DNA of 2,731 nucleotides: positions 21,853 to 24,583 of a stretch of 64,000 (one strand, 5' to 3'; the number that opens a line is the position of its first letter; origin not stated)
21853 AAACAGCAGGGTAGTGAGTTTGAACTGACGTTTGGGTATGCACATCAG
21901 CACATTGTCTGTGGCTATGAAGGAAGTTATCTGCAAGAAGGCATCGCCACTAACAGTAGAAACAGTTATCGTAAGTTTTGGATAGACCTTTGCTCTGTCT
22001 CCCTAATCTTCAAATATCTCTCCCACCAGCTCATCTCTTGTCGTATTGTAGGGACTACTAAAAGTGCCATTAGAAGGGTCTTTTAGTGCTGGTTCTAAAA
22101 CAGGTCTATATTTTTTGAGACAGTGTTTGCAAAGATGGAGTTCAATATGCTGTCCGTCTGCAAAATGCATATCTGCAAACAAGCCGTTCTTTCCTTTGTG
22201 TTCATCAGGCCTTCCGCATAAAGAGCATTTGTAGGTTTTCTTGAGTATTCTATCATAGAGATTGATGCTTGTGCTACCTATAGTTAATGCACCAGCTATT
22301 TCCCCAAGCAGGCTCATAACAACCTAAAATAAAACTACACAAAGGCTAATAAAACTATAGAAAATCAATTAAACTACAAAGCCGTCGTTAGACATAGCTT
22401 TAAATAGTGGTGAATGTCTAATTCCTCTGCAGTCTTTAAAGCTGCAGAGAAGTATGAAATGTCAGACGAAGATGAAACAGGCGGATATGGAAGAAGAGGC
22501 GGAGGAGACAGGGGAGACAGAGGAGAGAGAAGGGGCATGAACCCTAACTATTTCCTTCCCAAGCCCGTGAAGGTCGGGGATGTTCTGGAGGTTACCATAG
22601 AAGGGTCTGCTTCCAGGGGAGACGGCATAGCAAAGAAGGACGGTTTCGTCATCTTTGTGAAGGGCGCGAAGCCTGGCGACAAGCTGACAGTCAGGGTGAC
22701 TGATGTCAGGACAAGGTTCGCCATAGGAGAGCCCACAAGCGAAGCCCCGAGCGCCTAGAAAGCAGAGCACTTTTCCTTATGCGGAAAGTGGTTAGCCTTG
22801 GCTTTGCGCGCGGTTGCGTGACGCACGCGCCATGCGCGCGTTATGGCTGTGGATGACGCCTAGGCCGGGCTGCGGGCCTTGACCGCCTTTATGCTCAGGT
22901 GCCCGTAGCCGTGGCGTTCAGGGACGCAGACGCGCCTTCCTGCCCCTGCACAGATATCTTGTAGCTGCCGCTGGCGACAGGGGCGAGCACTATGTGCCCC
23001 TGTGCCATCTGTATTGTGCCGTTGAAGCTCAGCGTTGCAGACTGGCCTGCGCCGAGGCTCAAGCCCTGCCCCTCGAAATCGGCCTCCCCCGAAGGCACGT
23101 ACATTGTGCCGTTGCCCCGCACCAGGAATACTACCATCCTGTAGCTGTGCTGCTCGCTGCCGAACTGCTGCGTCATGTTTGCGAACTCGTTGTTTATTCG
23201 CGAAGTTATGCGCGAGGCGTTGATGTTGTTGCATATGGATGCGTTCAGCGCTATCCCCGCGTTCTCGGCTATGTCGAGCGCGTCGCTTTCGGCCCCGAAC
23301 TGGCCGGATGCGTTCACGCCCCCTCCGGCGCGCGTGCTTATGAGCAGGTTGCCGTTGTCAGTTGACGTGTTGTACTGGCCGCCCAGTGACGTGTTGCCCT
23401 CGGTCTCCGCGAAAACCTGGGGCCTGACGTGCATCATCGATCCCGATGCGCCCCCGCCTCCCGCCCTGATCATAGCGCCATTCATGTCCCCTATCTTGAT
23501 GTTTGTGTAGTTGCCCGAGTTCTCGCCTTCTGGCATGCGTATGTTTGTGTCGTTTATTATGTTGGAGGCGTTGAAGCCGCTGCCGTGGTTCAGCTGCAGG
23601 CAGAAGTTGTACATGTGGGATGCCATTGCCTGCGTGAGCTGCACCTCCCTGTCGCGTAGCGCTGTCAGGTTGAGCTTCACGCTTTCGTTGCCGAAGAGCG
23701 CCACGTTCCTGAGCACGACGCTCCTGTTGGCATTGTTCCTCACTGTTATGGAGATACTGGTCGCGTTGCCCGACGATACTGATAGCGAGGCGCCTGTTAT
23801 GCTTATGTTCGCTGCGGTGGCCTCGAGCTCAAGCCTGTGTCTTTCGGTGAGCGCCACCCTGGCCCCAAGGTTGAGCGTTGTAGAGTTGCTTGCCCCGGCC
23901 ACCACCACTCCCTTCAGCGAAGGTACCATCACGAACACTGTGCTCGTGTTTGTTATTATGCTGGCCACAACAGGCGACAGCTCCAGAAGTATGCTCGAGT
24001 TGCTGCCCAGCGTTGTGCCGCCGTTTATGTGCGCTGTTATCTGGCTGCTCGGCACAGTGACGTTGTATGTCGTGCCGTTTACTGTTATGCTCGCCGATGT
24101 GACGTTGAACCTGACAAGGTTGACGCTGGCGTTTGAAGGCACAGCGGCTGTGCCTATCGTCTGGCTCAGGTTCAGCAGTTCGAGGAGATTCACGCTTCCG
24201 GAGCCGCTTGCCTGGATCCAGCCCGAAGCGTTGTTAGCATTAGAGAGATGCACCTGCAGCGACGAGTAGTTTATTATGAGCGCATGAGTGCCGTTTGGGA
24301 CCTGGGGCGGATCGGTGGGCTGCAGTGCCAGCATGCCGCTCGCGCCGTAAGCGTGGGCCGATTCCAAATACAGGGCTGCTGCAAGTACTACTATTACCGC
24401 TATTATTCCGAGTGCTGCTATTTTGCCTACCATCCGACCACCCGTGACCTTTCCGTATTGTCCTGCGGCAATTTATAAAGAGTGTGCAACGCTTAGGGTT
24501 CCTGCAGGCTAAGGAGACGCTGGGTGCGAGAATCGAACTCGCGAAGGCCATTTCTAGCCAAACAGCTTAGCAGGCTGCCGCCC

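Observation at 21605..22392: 768-bp AT-rich insertion with perfect 14-bp terminal inverted repeats and a 9-bp near-duplication, but no transposase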

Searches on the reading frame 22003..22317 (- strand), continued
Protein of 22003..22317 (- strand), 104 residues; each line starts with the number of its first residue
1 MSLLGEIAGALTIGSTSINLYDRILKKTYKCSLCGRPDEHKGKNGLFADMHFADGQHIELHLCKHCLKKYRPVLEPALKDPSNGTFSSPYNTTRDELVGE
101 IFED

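Call 98: find_related_loci(query=A3, collection=viral_contigs, flank=2500)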
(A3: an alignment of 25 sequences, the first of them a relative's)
Query A3 (401 aa) in viral_contigs; peptide patterns used: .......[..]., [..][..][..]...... (x = any residue, [..] = any of these).
42 stretches matched a pattern; 36 encode a relative of the query (tblastn E <= 1e-3); 36 distinct loci.
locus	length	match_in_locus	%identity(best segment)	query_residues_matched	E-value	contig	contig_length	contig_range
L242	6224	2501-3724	42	1-399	9e-110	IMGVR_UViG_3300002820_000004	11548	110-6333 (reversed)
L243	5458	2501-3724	42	1-399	9e-110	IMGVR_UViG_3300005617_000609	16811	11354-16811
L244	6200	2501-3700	45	4-399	2e-109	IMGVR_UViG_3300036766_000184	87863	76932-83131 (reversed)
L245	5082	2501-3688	45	1-401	2e-108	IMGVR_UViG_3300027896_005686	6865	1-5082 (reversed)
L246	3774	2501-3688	44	1-400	8e-107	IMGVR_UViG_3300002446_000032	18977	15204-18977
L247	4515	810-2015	44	1-399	3e-113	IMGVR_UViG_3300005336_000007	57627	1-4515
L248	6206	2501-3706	43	2-401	4e-105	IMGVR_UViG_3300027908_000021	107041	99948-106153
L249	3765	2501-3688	43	1-399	4e-102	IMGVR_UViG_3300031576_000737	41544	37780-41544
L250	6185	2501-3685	41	2-400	9e-98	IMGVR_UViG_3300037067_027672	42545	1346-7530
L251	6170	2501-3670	41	3-399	6e-97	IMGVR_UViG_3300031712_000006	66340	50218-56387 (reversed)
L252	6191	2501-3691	43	1-399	8e-97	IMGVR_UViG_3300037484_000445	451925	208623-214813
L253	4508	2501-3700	42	1-397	2e-95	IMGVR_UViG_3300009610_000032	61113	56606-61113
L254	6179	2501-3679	41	1-396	7e-95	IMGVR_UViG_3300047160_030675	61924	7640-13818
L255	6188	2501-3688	43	1-399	3e-94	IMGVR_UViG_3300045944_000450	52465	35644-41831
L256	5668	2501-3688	43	1-399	3e-94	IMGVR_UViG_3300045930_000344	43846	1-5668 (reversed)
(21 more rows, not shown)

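Call 103: search_protein_families(library=pfam, proteins=[L231:4872-5093:-, L107:918-2216:-], max_evalue=0.01)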
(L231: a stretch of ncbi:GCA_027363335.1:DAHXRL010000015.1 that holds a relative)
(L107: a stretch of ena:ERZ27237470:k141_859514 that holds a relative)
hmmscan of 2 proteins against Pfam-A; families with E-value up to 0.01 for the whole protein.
L231:4872-5093:- (74 aa): 0 families

L107:918-2216:- (432 aa): 2 families
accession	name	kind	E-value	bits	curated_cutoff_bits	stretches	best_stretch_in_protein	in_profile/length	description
PF01609.27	DDE_Tnp_1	-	2.1e-18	67.3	23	1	235-413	5-200/200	Transposase DDE domain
PF04434.22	SWIM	-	5.8e-05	23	19.6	1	42-74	1-36/38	SWIM zinc finger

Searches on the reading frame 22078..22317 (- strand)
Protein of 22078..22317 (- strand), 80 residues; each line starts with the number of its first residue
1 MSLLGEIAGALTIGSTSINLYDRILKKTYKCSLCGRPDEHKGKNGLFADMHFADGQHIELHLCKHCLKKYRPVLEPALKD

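Call 41: search_protein_representatives(protein=window:22078-22317:-)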
Query: 80 residues. Proteins with E-value up to 0.001 (for the whole library): 6; up to 1e-10: 2; up to 1e-30: 0. The best 6 are listed.
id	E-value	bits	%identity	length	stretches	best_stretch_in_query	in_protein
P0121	3.5e-30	119.8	66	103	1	1-79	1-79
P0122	1.7e-16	76.2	40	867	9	20-41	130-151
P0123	1.9e-09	53.7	32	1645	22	25-71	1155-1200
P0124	6.7e-05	39.2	31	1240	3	14-58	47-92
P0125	7.1e-05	39.1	30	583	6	26-72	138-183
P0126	8.9e-05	38.8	31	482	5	18-71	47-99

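Call 43: find_encoding_contigs(protein=P0121, flank=6000, max_places=10)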
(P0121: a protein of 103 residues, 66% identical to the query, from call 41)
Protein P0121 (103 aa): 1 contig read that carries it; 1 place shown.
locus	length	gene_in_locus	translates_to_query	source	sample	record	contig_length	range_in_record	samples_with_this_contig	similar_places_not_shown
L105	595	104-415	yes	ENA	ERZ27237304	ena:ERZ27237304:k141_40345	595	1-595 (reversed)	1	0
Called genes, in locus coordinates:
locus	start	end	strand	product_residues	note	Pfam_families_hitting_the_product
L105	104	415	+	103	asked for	-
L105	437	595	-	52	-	?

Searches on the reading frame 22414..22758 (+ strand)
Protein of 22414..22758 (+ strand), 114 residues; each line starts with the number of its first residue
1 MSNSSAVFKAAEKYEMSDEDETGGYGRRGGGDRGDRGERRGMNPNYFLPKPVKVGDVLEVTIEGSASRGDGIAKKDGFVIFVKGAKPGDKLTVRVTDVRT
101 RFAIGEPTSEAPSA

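Call 9: search_protein_families(library=pfam, proteins=[window:22414-22755:+], max_evalue=1)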
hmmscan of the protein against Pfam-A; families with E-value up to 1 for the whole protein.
window:22414-22755:+ (114 aa): 5 families
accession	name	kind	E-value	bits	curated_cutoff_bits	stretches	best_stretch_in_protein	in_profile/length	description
PF01938.26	TRAM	-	2.6e-16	59.7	21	1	51-107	1-60/61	TRAM domain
PF25522.1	OB_cyt-4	-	0.012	16.5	27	0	49-63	48-62/77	Mitochondrial protein cyt-4, OB-fold domain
PF23843.2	DUF7210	-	0.04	13.9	27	0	50-62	14-26/38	Domain of unknown function (DUF7210)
PF22708.2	S1CSD-TOTE-1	-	0.047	13.6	27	0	49-69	39-59/65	S1/CSD-like domain 1 of the TOTE conflict systems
PF03069.20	FmdA_AmdA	-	0.19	11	27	1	80-100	71-91/373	Acetamidase/Formamidase family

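Call 20: find_encoding_contigs(protein=window:22414-22758:+, flank=6000, max_places=10)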
Protein window:22414-22758:+ (114 aa): 21 contigs read that carry it; 10 places shown.
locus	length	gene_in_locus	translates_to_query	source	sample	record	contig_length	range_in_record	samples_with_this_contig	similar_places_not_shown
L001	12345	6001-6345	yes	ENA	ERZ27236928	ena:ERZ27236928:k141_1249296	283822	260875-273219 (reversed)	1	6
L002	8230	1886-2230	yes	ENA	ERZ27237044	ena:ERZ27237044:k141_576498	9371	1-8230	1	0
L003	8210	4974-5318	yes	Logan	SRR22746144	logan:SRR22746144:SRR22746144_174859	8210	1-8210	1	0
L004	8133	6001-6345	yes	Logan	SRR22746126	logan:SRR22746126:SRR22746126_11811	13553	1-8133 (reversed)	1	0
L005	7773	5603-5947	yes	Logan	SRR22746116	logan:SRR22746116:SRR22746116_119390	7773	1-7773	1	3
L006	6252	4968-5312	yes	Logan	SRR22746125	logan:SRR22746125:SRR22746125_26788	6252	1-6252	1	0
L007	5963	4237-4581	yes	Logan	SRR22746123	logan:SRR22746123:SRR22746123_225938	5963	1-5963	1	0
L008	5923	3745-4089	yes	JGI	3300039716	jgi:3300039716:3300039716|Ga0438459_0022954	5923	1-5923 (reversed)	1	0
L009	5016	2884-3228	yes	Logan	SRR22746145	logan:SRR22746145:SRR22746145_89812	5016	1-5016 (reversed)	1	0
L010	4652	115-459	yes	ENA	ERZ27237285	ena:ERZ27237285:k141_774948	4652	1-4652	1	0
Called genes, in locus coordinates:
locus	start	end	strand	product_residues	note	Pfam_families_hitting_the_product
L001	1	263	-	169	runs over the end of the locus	PF01864:CarS-like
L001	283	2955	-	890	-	PF01411:tRNA-synt_2c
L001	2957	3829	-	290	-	PF09810:Exo5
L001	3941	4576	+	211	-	PF00702:Hydrolase, PF13419:HAD_2, PF13242:Hydrolase_like (weak)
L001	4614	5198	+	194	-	-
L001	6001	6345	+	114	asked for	PF01938:TRAM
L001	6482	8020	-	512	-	PF14321:DUF4382 (weak)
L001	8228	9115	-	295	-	PF00561:Abhydrolase_1 (weak), PF12146:Hydrolase_4, PF12697:Abhydrolase_6 (weak), PF08538:DUF1749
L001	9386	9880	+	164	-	PF01873:eIF-5_eIF-2B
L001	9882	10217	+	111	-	PF01176:eIF-1a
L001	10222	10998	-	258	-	PF19974:TCAD9, PF01163:RIO1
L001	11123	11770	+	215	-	PF02732:ERCC4, PF00633:HHH (faint), PF12826:HHH_2, PF14520:HHH_5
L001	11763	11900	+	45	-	-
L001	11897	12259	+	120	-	PF00383:dCMP_cyt_deam_1 (weak)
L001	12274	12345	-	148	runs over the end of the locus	-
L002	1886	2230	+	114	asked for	PF01938:TRAM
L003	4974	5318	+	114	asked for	PF01938:TRAM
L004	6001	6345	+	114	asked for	PF01938:TRAM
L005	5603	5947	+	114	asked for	PF01938:TRAM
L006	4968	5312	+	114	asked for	PF01938:TRAM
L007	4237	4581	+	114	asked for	PF01938:TRAM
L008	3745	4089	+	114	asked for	PF01938:TRAM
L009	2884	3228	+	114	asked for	PF01938:TRAM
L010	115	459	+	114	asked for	PF01938:TRAM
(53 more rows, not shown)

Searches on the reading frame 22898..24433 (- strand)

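Call 103: search_protein_families(library=pfam, proteins=[window:22898-24433:-], max_evalue=0.01)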
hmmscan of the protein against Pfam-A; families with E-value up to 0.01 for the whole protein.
window:22898-24433:- (512 aa): 1 family
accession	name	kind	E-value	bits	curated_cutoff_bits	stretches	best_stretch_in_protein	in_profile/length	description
PF14321.11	DUF4382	-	9.4e-08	32.8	25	1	33-154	2-119/136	Domain of unknown function (DUF4382)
